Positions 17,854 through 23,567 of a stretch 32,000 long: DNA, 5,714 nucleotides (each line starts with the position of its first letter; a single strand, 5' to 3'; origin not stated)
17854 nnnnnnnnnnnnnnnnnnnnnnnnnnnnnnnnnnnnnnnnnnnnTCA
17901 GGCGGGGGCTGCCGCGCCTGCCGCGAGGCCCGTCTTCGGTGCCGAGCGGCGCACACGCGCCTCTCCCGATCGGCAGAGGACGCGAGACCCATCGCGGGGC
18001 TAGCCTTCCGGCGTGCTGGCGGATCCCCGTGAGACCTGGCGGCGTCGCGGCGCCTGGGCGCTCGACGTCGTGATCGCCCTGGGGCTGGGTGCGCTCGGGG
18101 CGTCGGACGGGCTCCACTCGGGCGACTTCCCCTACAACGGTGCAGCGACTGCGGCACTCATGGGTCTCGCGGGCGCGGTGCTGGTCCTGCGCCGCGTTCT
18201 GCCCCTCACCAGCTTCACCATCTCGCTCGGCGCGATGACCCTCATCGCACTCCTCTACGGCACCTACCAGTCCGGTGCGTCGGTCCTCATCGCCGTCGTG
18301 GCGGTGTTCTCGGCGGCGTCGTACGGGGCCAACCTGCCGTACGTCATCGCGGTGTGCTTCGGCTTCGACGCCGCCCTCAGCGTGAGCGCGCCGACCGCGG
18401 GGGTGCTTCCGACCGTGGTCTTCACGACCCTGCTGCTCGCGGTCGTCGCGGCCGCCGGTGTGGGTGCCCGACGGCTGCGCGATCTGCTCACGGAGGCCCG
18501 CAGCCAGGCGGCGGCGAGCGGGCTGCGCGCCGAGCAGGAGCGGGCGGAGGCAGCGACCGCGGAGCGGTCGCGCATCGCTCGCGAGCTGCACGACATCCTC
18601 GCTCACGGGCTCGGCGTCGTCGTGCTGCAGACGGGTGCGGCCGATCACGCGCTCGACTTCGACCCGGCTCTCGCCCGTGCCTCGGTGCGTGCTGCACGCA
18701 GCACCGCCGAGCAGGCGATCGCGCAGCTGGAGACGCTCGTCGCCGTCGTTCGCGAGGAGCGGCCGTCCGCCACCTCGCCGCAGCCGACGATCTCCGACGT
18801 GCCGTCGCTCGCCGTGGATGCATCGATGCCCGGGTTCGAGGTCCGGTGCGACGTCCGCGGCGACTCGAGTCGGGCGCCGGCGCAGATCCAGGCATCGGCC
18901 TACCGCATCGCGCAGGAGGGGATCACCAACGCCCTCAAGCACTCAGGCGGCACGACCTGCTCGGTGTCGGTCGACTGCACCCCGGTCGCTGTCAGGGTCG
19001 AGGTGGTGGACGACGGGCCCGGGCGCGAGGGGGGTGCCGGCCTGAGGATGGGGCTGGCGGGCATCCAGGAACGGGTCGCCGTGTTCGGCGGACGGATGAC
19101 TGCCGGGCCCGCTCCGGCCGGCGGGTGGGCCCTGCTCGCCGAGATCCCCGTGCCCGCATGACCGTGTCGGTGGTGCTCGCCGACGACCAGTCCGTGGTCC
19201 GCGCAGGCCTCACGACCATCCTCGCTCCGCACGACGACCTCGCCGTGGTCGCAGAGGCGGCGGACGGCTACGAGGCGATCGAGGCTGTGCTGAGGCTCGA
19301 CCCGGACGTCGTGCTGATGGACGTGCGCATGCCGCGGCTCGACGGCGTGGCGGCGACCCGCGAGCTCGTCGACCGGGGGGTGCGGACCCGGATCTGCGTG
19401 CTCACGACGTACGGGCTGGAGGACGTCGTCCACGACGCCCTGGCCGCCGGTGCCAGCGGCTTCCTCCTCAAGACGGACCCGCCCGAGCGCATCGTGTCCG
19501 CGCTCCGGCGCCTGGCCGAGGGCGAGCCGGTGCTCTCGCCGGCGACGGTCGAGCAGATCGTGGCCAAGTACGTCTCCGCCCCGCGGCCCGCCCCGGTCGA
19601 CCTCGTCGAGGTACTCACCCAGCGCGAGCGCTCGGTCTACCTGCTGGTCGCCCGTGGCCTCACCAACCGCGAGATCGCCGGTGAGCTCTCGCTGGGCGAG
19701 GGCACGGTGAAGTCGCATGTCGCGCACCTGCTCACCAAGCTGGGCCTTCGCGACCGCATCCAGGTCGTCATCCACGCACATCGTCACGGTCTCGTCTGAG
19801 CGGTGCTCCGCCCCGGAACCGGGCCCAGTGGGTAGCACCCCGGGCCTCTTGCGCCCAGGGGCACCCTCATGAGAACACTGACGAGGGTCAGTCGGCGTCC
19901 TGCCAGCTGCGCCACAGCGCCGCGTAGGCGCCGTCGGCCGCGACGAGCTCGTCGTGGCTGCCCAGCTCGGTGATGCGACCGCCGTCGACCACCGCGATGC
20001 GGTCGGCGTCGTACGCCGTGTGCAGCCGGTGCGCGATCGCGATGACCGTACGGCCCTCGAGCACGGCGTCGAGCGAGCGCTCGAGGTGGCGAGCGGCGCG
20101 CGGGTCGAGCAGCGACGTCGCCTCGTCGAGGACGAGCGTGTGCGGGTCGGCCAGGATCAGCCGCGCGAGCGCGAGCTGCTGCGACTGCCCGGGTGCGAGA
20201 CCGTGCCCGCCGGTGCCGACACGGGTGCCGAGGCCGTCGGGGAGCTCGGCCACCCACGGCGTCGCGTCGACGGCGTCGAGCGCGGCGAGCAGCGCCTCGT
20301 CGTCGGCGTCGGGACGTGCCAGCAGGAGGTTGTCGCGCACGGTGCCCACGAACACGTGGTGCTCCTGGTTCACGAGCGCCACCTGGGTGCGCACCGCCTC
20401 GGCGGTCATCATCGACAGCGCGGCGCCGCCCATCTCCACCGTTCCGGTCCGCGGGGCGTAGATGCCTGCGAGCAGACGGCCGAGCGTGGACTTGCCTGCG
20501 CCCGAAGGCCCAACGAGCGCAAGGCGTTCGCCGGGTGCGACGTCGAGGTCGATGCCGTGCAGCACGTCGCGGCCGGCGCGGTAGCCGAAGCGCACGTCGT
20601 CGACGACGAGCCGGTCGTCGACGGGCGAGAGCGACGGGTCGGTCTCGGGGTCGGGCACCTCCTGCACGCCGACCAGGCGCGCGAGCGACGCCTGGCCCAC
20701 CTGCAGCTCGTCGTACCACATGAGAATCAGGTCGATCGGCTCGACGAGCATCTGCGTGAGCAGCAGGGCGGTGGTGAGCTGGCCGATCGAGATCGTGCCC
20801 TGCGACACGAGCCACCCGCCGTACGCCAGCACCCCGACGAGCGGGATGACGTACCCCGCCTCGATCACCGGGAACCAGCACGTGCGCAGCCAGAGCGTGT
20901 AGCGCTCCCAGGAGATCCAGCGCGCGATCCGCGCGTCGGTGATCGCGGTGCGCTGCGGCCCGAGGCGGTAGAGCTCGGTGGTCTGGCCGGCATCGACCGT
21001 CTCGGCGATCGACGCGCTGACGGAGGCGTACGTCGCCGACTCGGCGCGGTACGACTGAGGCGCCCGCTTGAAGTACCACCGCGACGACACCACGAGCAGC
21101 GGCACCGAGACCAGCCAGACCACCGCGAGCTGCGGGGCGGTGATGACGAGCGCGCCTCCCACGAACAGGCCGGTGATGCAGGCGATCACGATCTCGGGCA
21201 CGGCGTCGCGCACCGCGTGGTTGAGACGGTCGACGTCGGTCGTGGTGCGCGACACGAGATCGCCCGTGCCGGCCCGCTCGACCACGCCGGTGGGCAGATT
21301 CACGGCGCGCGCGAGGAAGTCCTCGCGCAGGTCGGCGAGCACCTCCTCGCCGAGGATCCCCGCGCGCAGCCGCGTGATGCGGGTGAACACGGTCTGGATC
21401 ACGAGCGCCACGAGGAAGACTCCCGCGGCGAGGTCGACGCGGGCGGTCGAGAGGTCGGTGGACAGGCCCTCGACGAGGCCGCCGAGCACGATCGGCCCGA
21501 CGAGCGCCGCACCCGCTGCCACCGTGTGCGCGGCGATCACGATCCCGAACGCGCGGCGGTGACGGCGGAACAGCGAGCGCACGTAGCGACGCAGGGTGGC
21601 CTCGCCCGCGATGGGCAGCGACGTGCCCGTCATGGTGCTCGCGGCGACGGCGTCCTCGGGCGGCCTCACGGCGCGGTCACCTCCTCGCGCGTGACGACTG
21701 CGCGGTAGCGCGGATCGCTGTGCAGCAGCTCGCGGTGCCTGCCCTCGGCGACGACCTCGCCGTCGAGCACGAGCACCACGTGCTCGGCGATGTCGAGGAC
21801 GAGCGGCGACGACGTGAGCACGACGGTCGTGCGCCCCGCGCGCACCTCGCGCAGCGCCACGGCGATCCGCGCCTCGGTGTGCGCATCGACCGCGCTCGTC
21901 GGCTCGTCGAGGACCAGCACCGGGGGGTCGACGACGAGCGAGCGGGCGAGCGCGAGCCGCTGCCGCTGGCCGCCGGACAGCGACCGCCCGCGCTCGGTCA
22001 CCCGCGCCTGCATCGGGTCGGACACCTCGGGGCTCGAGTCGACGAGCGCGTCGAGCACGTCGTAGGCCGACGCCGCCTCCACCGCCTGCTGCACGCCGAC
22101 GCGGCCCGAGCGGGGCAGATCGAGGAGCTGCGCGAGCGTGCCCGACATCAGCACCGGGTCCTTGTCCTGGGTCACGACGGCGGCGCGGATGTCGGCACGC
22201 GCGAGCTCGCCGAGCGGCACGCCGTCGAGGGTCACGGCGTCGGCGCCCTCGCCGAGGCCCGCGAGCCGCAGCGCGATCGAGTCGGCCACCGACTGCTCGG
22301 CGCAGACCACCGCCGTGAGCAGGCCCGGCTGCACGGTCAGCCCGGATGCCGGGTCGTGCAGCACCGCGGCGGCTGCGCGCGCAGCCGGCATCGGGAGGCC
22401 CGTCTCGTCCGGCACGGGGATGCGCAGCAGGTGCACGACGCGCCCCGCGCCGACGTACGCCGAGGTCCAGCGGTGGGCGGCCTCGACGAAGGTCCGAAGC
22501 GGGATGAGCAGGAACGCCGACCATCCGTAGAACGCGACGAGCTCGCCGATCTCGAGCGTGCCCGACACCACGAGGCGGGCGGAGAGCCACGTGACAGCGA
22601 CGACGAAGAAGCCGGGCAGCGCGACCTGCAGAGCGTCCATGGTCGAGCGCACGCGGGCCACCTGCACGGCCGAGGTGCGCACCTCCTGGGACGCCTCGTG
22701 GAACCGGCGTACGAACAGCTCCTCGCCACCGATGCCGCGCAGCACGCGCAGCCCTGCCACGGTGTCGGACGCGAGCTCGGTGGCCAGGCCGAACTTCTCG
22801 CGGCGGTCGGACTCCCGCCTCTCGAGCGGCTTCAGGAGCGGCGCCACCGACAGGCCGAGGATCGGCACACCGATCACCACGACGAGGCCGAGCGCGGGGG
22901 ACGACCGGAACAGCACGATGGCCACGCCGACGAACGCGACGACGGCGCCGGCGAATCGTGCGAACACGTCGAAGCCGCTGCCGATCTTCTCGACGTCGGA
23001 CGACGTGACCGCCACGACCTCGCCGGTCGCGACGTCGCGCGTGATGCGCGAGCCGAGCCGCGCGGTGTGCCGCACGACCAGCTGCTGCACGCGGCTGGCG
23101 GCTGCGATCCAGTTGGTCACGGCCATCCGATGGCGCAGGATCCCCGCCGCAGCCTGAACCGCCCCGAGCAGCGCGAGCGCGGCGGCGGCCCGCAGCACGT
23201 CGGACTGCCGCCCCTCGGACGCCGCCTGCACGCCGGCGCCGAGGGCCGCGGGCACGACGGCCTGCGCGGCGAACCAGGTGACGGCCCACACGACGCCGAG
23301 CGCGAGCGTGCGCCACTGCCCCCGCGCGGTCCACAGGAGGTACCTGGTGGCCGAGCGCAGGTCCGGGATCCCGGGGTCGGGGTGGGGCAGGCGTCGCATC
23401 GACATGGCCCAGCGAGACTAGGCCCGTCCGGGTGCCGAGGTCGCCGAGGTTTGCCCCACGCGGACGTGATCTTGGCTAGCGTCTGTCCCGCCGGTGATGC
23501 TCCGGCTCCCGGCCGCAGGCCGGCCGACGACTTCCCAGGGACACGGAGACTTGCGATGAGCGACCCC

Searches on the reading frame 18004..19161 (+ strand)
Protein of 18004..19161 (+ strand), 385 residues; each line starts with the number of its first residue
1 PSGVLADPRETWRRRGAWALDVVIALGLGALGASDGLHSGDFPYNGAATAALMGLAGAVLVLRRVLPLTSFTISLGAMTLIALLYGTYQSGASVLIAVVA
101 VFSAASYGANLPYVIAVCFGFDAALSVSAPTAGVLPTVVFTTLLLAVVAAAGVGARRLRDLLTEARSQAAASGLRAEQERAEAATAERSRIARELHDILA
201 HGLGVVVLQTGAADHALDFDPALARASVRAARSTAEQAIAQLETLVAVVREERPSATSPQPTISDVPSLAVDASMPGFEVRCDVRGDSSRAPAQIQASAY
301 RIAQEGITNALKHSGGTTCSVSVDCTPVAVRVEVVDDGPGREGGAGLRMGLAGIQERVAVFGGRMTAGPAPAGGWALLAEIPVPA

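Call 19: search_protein_families(library=pfam, proteins=[window:18004-19161:+], max_evalue=0.0001)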
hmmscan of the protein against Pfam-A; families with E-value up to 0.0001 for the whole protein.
window:18004-19161:+ (385 aa): 2 families
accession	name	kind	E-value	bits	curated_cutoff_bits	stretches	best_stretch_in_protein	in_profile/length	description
PF07730.19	HisKA_3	-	5.1e-14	53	24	1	187-251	1-65/68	Histidine kinase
PF02518.31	HATPase_c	-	8.3e-08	33.1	26.4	1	298-382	5-108/111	Histidine kinase-, DNA gyrase B-, and HSP90-like ATPase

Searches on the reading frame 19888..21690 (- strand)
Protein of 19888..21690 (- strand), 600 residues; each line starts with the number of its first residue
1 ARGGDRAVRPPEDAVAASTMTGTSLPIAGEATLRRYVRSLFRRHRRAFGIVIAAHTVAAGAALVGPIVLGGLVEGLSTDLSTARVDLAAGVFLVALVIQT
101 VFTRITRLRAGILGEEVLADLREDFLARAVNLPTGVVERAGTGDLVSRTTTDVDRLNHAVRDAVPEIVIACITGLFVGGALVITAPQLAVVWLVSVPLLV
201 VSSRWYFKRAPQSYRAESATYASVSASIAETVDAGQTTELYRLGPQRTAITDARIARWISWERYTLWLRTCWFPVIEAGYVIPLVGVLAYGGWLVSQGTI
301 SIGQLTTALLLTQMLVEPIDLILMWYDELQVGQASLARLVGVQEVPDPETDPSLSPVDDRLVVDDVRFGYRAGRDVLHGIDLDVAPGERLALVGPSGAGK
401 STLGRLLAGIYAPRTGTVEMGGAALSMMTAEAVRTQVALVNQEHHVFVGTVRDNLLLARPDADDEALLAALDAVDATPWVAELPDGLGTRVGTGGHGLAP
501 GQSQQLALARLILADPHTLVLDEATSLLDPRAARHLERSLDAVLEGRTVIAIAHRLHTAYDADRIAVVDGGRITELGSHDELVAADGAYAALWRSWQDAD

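Call 19: search_protein_families(library=pfam, proteins=[window:19888-21690:-], max_evalue=0.0001)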
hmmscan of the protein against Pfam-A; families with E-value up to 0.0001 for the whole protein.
window:19888-21690:- (600 aa): 2 families
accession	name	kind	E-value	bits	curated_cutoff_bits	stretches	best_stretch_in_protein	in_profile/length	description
PF00664.28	ABC_membrane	-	5.2e-29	102.2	28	1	49-318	2-273/274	ABC transporter transmembrane region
PF00005.33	ABC_tran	-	1.8e-26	93.8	25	1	377-526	1-137/137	ABC transporter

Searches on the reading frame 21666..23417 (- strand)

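Call 19: search_protein_families(library=pfam, proteins=[window:21666-23417:-], max_evalue=0.0001)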
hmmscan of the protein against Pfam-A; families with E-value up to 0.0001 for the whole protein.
window:21666-23417:- (583 aa): 2 families
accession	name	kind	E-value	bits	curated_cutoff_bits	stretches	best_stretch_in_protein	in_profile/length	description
PF00664.28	ABC_membrane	-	4.6e-29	102.4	28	1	51-304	14-271/274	ABC transporter transmembrane region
PF00005.33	ABC_tran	-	9e-11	43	25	1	395-508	42-137/137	ABC transporter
